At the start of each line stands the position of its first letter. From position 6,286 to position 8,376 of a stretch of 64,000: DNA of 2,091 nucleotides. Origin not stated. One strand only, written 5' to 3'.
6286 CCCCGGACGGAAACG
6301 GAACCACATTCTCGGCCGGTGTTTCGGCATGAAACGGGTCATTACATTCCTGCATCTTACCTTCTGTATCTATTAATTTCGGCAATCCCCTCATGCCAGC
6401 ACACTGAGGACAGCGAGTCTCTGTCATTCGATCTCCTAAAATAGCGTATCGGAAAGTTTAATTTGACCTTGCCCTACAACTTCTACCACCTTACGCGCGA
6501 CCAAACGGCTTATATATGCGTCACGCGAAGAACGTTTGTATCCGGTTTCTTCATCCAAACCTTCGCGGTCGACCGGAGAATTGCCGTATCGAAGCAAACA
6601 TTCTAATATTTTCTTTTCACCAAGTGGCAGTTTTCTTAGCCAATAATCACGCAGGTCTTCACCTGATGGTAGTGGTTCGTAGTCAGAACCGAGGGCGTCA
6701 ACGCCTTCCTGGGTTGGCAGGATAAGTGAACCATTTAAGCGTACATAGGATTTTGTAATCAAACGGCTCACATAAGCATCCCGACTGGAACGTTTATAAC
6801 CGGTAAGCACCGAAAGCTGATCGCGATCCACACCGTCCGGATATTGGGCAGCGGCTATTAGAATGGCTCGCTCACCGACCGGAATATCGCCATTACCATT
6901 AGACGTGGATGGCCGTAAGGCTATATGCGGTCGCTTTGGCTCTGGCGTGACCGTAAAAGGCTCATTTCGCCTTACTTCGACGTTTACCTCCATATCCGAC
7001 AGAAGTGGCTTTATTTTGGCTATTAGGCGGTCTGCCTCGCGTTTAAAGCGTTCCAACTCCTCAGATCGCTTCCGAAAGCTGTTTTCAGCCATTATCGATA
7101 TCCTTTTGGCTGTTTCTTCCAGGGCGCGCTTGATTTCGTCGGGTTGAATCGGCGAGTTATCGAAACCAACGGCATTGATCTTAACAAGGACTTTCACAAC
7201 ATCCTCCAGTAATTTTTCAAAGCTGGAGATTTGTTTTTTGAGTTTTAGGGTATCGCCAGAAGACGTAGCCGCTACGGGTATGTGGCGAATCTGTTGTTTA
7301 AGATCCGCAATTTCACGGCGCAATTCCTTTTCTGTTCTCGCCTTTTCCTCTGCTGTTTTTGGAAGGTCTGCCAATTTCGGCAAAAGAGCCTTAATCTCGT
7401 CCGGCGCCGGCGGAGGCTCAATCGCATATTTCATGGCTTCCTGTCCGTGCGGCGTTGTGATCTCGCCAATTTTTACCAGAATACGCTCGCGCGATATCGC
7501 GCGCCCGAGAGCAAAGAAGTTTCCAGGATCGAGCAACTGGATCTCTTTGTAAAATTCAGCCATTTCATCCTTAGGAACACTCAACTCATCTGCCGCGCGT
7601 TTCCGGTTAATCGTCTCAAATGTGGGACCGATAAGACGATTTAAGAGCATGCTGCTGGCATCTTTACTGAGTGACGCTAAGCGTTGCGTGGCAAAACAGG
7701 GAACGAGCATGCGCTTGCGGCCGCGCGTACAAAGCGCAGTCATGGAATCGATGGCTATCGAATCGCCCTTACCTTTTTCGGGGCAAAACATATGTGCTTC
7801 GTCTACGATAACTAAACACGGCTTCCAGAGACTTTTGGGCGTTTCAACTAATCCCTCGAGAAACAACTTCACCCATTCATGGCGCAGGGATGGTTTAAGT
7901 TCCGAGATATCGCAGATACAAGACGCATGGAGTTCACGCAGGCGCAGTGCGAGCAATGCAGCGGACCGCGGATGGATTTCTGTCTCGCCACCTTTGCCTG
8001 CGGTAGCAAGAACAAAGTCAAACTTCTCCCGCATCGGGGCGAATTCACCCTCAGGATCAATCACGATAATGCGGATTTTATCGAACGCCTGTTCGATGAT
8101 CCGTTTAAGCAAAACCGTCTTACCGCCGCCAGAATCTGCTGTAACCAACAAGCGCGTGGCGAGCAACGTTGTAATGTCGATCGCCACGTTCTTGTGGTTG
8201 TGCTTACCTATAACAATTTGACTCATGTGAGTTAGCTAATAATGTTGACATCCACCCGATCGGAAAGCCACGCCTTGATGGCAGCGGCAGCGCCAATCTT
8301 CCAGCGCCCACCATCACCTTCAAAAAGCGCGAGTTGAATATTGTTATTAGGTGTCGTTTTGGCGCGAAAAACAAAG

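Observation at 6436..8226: HerA/FtsK-like ATPase fused to a coiled coil and two tandem winged-helix repeats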

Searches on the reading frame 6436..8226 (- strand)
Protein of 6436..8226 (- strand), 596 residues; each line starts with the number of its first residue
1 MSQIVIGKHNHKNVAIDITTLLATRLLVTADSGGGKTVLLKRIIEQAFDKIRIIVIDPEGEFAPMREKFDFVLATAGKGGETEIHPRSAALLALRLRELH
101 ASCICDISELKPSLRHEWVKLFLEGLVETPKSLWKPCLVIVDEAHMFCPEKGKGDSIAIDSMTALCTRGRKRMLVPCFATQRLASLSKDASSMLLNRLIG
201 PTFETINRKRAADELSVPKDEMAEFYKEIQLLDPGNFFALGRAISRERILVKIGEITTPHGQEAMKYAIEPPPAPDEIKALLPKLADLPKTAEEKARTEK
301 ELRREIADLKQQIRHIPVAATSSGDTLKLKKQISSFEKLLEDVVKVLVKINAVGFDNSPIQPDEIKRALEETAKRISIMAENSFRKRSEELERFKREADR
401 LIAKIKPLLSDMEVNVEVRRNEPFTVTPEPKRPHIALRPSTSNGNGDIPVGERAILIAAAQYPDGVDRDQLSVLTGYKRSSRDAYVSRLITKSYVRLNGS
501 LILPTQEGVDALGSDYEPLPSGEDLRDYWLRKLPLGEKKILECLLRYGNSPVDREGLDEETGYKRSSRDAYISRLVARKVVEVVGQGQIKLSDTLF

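Call 3: search_protein_families(library=pfam, proteins=[window:6436-8226:-], max_evalue=1)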
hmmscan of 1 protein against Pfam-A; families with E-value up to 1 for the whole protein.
window:6436-8226:- (596 aa): 8 families
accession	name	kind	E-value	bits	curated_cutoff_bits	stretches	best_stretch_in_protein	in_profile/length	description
PF01935.23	DUF87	-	5.2e-11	43.5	23.2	1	5-110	2-103/220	Helicase HerA, central domain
PF13401.12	AAA_22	-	0.00011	23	27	1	26-147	8-96/130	AAA domain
PF00270.35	DEAD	-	0.01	16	26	1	23-155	14-136/167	DEAD/DEAH box helicase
PF25118.1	EFL1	-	0.026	15.6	30.9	0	273-343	4-73/89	Elongation factor-like GTPase 1-like domain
PF12846.13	AAA_10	-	0.11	11.9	27.5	1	23-65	21-64/362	AAA-like domain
PF00006.31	ATP-synt_ab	-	0.16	12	29.5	1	24-55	15-46/213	ATP synthase alpha/beta family, nucleotide-binding domain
PF25785.1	TPR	-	0.22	12.3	27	0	287-316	4-33/110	Nucleoprotein TPR-like domain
PF18145.6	SAVED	-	0.31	11.2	26.2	1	358-407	87-139/190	SMODS-associated and fused to various effectors sensor domain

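Call 4: search_protein_families(library=phrogs, proteins=[window:6436-8226:-], max_evalue=0.01)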
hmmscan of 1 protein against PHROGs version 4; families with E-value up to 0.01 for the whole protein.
window:6436-8226:- (596 aa): 2 families
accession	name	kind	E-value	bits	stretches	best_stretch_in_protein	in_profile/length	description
phrog_2666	-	head and packaging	1.4e-16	61.3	1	23-223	321-505/555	terminase large subunit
phrog_7035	-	unknown function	3.3e-12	46.6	2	3-67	188-258/969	-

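Call 6: search_dna_similar(query=window:6436-8226:-, collection=phages, mode=protein, max_rows=30)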
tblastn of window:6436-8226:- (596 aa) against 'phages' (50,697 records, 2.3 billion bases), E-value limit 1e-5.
Records with a match: 2; places in all: 2; records where one place covers at least 80% of the query: 0.
Best place of each record, by identity: <60% 2.
By first word of the organism name: Bacteriophage 2.
By host as written in the record: - 2.
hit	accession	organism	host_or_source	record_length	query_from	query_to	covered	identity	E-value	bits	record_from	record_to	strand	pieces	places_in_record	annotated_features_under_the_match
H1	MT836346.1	Bacteriophage sp.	human fecal samples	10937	2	260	43%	34.2%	5e-26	119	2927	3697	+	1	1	record has no annotation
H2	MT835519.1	Bacteriophage sp.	human fecal samples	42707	2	260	43%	32.3%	9e-27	122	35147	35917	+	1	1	record has no annotation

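Call 7: search_solved_structures(query=window:6436-8226:-, max_evalue=1, show_alignments=2)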
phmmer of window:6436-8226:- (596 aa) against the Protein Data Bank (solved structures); distinct sequences matched with E-value up to 1: 12.
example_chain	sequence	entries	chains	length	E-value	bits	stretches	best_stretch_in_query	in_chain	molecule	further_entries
9x1l_A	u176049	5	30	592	2.2e-06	29.7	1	107-253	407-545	DNA helicase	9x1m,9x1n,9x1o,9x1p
4ag5_A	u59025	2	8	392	0.0032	19.3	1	27-141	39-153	TYPE IV SECRETORY PATHWAY VIRB4 COMPONENTS-LIKE PROTEIN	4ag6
8wiv_A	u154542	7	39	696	0.045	15.5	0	135-187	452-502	Helicase HerA central domain-containing protein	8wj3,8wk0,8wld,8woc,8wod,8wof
7zac_AAA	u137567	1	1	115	0.079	14.7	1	343-403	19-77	KHDR1 protein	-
7z8a_AAA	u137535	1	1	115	0.079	14.7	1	343-403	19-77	KHDR1 protein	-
7z9b_AAA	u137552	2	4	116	0.079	14.7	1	343-403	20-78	KH domain-containing, RNA-binding, signal transduction-associated protein 1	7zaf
7z9a_AAA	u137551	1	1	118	0.082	14.6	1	339-403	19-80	Isoform 2 of KH domain-containing, RNA-binding, signal transduction-associated protein 1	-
7zab_AAA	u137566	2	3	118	0.082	14.6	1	339-403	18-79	Isoform 2 of KH domain-containing, RNA-binding, signal transduction-associated protein 1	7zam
7z89_AAA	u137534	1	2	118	0.083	14.6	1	343-403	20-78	Isoform 2 of KH domain-containing, RNA-binding, signal transduction-associated protein 1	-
5el3_A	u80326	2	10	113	0.6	11.8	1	337-412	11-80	KH domain-containing, RNA-binding, signal transduction-associated protein 3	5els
5elr_C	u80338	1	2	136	0.95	11.1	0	338-405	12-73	KH domain-containing, RNA-binding, signal transduction-associated protein 3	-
8j4u_M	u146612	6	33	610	0.98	11.1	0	16-64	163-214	Nucleoside triphosphate hydrolase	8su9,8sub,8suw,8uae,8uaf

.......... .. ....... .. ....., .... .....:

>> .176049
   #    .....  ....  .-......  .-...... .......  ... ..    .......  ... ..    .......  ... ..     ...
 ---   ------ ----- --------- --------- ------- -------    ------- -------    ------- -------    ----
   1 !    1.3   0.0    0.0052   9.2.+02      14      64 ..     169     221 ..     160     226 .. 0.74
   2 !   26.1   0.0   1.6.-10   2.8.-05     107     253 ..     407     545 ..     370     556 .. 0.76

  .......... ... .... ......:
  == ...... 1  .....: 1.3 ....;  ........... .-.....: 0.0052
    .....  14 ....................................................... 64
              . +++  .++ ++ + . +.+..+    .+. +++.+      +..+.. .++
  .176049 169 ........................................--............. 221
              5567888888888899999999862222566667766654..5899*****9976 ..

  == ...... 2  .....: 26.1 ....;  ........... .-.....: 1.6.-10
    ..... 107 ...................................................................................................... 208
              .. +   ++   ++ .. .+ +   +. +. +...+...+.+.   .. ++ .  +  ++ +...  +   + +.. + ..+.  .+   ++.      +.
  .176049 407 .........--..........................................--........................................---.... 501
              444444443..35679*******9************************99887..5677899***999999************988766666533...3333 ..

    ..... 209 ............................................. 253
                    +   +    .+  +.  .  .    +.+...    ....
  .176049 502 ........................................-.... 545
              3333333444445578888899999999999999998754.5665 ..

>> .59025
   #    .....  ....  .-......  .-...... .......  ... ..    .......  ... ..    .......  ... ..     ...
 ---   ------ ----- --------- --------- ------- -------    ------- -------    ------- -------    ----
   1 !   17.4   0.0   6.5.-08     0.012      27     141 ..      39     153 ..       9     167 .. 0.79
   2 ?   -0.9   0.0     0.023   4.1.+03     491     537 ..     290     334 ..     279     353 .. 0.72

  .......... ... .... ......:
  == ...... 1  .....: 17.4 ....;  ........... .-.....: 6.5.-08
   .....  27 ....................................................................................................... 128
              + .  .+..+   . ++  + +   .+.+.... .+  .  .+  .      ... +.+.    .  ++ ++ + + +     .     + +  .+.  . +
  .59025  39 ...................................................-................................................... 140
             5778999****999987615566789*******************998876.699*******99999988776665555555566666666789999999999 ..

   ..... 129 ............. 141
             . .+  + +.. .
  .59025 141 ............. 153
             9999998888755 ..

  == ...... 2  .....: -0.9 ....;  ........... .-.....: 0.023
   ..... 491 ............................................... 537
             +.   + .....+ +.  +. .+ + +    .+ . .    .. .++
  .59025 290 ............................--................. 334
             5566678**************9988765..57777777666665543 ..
